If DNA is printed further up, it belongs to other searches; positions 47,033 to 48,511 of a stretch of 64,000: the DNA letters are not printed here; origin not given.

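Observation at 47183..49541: The oligosaccharyltransferase AglB is split by a frame change into a TM ORF and a catalytic-domain ORF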

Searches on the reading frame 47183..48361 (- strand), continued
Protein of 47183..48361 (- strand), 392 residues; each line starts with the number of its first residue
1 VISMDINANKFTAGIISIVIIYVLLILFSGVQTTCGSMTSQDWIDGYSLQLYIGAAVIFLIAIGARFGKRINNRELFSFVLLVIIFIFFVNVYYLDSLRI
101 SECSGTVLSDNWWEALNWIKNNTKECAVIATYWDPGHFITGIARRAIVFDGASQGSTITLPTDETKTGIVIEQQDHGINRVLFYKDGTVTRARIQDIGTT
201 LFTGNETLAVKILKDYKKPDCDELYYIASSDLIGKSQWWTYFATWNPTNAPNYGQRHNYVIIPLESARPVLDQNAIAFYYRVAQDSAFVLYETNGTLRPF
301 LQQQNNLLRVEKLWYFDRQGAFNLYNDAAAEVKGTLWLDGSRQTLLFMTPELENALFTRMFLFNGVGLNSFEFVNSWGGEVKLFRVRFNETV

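Call 67: search_protein_families(library=pfam, proteins=[L017:2120-2782:+, L018:3335-3991:+], max_evalue=0.001)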
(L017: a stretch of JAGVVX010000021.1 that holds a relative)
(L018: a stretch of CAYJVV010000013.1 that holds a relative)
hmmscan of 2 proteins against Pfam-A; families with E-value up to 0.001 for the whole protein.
L017:2120-2782:+ (220 aa): 9 families
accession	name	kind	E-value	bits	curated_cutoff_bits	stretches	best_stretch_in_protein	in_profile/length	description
PF08241.18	Methyltransf_11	-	1.7e-21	77.1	21.2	1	59-146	1-92/95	Methyltransferase domain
PF13649.12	Methyltransf_25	-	4.5e-18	66.2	27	1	59-145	2-97/97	Methyltransferase domain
PF13847.12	Methyltransf_31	-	4.6e-15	56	27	1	55-153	4-113/145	Methyltransferase domain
PF13489.12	Methyltransf_23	-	1.2e-12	48.3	27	1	52-179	20-133/164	Methyltransferase domain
PF08242.18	Methyltransf_12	-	1.6e-11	45.2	30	1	59-146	1-97/98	Methyltransferase domain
PF01209.24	Ubie_methyltran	-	3.8e-11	43.2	20.1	1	55-146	48-148/233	ubiE/COQ5 methyltransferase family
PF03291.22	mRNA_G-N7_MeTrfase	-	3.9e-05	23.3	26.6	0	53-98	60-107/315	mRNA (guanine-N(7))-methyltransferase domain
PF03141.22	Methyltransf_29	-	0.00041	19.5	23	1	57-145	120-213/506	Putative S-adenosyl-L-methionine-dependent methyltransferase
PF02353.26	CMAS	-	0.00056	19.7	27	1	42-151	52-166/273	Mycolic acid cyclopropane synthetase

L018:3335-3991:+ (218 aa): 11 families
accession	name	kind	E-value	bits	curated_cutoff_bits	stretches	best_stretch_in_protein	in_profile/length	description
PF08241.18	Methyltransf_11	-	1.8e-21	77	21.2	1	57-145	1-93/95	Methyltransferase domain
PF13649.12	Methyltransf_25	-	6.4e-18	65.7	27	1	57-143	2-97/97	Methyltransferase domain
PF13847.12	Methyltransf_31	-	7e-18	65.1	27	1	51-161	2-123/145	Methyltransferase domain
PF13489.12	Methyltransf_23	-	2.1e-13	50.8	27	1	44-170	14-126/164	Methyltransferase domain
PF08242.18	Methyltransf_12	-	1.8e-11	45.1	30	1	57-144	1-97/98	Methyltransferase domain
PF01209.24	Ubie_methyltran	-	6.9e-11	42.4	20.1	1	52-145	47-149/233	ubiE/COQ5 methyltransferase family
PF07021.18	MetW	-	3.5e-06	27.2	21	1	54-154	15-114/193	Methionine biosynthesis protein MetW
PF02353.26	CMAS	-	5.4e-06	26.4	27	1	42-148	54-165/273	Mycolic acid cyclopropane synthetase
PF03291.22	mRNA_G-N7_MeTrfase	-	8.1e-06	25.6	26.6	0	50-99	59-109/315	mRNA (guanine-N(7))-methyltransferase domain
PF13679.12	Methyltransf_32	-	0.00025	21.5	27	1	42-100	16-81/143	Methyltransferase domain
PF03141.22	Methyltransf_29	-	0.00026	20.1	23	1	31-143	94-213/506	Putative S-adenosyl-L-methionine-dependent methyltransferase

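Call 69: list_cluster_members(proteins=[P0001, P0121, P0122, P0274, P0014, P0138])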
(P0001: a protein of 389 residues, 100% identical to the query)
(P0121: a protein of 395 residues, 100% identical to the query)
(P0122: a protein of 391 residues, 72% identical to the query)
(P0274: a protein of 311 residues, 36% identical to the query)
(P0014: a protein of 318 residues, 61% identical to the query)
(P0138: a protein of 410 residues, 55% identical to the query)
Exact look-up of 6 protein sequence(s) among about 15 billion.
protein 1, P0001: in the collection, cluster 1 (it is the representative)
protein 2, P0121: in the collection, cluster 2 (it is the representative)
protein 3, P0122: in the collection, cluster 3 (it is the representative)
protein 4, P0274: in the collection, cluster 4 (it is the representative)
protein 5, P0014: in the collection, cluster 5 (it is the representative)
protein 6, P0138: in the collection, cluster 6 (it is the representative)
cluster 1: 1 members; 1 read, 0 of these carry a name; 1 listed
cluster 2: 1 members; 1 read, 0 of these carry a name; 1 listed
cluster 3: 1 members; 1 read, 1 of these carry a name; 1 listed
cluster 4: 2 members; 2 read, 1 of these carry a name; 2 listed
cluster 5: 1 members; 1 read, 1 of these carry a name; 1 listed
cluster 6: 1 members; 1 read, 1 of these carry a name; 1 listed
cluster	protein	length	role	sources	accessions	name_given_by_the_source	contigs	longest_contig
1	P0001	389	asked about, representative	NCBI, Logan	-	-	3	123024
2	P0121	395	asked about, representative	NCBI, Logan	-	-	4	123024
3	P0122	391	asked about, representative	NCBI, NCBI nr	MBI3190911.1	hypothetical protein HYZ41_04390 [archaeon] | hypothetical protein [archaeon]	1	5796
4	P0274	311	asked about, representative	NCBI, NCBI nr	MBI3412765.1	MAG: hypothetical protein HY051_01640 [Candidatus Aenigmarchaeota archaeon] | hypothetical protein [Candidatus Aenigmarchaeota archaeon]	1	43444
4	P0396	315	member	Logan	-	-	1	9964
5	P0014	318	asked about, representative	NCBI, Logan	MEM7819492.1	MAG: hypothetical protein QXD48_01545 [Candidatus Aenigmatarchaeota archaeon]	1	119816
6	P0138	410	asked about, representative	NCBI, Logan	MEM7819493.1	MAG: STT3 domain-containing protein [Candidatus Aenigmatarchaeota archaeon]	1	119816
